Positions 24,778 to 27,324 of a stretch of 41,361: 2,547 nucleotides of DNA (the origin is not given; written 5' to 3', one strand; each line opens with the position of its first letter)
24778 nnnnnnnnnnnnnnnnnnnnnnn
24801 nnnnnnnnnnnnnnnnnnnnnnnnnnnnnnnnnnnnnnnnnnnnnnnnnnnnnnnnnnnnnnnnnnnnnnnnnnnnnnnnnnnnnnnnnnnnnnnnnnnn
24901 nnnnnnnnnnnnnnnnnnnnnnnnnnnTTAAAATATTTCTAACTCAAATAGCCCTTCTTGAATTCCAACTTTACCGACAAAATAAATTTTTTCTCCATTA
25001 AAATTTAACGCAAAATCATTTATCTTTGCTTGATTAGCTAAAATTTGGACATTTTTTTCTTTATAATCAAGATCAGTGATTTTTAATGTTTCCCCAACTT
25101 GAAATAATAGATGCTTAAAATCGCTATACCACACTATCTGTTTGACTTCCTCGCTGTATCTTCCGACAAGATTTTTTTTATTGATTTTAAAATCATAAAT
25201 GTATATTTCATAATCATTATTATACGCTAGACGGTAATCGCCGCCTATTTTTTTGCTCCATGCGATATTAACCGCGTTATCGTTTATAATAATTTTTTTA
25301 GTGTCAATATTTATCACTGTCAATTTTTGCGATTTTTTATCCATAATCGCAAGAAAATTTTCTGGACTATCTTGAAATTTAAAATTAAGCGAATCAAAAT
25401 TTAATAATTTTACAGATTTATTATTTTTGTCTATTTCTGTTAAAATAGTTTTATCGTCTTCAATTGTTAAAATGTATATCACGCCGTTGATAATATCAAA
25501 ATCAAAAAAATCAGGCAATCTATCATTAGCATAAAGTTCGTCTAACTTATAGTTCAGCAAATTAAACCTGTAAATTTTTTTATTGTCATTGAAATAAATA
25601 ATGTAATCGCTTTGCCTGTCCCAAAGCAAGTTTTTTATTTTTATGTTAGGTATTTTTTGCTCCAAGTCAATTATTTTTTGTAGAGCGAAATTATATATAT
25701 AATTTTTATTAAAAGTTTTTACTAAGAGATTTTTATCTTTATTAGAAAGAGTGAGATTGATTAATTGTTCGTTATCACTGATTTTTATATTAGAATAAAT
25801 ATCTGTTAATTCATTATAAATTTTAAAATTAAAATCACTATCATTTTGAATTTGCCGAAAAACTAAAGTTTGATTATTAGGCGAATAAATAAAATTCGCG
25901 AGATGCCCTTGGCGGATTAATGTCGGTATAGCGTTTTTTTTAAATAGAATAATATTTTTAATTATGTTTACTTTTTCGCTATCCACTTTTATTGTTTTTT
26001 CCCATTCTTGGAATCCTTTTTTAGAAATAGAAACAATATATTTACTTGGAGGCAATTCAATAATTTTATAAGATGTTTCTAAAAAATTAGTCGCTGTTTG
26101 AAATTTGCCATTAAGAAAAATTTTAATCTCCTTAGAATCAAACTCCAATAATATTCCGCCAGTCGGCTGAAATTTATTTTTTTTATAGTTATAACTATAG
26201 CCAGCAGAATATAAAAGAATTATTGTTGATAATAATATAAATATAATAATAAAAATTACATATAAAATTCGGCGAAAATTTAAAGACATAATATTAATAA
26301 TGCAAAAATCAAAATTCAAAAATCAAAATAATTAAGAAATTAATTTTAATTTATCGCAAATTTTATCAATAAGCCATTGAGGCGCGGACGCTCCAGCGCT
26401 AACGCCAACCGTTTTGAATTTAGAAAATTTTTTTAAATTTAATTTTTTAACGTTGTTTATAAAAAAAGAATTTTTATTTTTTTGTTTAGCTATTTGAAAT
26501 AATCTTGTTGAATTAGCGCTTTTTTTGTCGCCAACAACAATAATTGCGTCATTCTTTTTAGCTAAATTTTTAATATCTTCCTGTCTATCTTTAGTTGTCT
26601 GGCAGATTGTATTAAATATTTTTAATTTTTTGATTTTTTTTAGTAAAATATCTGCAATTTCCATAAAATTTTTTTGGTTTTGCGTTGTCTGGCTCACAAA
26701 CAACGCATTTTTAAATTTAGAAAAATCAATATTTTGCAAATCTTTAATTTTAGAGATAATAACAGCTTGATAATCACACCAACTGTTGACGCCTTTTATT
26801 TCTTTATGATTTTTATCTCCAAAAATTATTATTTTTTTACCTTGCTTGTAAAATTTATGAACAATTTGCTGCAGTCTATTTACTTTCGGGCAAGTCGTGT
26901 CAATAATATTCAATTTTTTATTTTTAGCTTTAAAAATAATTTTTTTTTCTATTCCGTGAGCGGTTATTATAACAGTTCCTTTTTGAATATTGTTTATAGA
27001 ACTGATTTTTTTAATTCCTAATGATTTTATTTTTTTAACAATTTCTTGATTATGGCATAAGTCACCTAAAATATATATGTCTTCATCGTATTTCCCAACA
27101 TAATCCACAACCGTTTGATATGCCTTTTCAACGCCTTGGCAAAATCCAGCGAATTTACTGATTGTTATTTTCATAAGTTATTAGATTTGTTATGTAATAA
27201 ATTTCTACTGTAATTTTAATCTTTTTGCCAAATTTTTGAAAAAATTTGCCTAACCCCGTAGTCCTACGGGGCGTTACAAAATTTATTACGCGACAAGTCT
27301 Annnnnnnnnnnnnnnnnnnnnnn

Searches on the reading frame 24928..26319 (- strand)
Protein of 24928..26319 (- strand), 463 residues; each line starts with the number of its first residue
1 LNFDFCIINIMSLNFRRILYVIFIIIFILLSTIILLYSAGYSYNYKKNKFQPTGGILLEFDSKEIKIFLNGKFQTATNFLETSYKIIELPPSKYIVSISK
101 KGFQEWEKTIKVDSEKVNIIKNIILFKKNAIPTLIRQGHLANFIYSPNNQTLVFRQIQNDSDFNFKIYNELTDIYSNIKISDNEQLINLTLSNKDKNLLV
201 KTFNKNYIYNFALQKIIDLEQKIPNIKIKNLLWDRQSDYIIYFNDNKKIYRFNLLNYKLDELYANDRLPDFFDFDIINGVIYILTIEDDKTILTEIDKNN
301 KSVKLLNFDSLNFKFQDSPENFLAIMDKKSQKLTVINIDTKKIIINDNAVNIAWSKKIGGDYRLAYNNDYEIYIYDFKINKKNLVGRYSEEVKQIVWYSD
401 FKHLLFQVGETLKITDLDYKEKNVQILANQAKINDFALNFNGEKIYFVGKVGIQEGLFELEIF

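Call 71: search_protein_families(library=pfam, proteins=[window:24928-26319:-], max_evalue=0.001)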
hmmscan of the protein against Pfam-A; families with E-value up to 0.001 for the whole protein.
window:24928-26319:- (463 aa): 1 family
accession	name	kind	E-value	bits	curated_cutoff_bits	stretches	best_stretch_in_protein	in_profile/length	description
PF24817.1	WD40_WDHD1_1st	-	2.8e-05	23.9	109.9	0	85-246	132-286/291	WDHD1 first WD40 domain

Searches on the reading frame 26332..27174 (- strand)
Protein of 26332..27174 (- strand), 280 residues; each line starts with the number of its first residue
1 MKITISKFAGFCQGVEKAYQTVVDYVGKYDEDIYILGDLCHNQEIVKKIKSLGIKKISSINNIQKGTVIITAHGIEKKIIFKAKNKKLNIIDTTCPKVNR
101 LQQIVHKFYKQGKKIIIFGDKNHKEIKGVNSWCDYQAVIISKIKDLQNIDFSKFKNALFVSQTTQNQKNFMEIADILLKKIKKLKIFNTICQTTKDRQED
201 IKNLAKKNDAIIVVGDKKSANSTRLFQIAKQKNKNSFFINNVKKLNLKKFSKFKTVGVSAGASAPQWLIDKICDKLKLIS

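Call 71: search_protein_families(library=pfam, proteins=[window:26332-27174:-], max_evalue=0.001)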
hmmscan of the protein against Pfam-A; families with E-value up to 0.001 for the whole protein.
window:26332-27174:- (280 aa): 1 family
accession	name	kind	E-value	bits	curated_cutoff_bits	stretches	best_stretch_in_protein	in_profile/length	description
PF02401.23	LYTB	-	1.8e-85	286.9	24.5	1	3-277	1-267/267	LytB protein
